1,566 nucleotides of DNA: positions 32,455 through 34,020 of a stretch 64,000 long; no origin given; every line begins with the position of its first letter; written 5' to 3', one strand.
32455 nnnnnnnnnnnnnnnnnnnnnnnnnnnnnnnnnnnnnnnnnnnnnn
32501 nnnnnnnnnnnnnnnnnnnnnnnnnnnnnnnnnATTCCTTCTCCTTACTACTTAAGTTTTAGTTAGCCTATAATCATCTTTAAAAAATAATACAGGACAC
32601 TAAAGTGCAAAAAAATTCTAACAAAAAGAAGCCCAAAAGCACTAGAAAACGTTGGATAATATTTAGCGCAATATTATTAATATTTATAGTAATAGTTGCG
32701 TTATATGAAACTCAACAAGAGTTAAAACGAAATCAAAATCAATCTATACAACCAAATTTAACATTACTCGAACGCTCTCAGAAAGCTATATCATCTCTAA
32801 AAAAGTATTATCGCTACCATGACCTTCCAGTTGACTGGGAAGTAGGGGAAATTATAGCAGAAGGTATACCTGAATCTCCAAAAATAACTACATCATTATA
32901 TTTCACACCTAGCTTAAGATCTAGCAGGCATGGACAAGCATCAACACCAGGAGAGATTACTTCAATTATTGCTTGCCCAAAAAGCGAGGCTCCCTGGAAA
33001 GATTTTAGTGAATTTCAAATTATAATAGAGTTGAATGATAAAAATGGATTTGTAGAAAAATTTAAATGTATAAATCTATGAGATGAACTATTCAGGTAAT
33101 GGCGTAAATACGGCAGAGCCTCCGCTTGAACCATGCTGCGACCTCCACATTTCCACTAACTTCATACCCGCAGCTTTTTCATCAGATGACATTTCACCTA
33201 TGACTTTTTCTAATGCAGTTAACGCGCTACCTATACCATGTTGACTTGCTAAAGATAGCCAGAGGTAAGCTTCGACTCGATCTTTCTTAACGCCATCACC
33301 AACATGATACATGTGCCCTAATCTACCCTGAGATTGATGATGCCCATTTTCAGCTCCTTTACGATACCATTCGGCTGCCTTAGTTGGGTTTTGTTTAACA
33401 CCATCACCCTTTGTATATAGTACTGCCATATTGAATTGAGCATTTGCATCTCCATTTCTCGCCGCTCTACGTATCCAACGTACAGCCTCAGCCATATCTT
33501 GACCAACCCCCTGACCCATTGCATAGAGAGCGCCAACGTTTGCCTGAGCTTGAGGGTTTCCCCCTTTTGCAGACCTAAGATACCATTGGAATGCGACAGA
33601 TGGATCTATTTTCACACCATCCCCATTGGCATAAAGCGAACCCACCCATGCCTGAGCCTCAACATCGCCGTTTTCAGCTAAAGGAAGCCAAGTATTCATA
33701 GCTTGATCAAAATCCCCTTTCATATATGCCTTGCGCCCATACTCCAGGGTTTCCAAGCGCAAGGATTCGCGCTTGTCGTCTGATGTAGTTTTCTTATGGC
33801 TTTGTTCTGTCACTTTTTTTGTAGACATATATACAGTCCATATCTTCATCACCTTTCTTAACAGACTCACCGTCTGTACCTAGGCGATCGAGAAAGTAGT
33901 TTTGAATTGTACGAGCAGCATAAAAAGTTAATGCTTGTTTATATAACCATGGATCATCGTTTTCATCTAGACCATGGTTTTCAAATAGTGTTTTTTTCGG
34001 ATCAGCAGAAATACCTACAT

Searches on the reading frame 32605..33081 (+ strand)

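Call 26: search_protein_families(library=ncbifam, proteins=[window:32605-33081:+], max_evalue=0.00001)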
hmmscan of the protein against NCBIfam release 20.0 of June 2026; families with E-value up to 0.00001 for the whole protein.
window:32605-33081:+ (158 aa): 0 families

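Call 72: search_protein_families(library=pfam, proteins=[window:32605-33081:+], max_evalue=0.001)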
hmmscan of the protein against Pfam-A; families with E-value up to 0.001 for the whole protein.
window:32605-33081:+ (158 aa): 1 family
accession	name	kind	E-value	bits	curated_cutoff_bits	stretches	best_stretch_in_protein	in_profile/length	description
PF12679.13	ABC2_membrane_2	-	0.00049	19.9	27.2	1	12-63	11-62/283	ABC-2 family transporter protein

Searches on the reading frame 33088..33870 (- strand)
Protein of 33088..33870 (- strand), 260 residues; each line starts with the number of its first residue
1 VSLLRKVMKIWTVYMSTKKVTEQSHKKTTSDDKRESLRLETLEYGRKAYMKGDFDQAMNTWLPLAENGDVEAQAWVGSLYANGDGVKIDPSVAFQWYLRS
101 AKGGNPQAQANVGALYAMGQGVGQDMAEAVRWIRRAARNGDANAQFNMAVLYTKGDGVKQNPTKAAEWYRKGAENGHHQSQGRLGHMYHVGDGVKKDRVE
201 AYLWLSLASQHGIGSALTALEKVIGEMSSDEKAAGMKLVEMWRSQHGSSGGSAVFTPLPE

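Call 26: search_protein_families(library=ncbifam, proteins=[window:33088-33870:-], max_evalue=0.00001)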
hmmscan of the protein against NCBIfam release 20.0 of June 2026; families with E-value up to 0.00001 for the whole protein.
window:33088-33870:- (260 aa): 4 families
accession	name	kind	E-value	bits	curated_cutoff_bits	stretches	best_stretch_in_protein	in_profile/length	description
NF033786.1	phenyl_MerG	equivalog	9.8e-30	104.1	350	2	113-247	72-215/217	phenylmercury resistance protein MerG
NF038194.1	AlgK_TPR_lipo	equivalog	4.4e-27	94.8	700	3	106-248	298-439/448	alginate biosynthesis TPR repeat lipoprotein AlgK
NF045484.1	TransRegExoR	equivalog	6.5e-17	61.6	450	1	164-213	61-110/267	exopolysaccharide production regulator ExoR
NF047621.1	FlgprotMotXVib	equivalog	9.7e-09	35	330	1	77-165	79-167/211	flagellar protein MotX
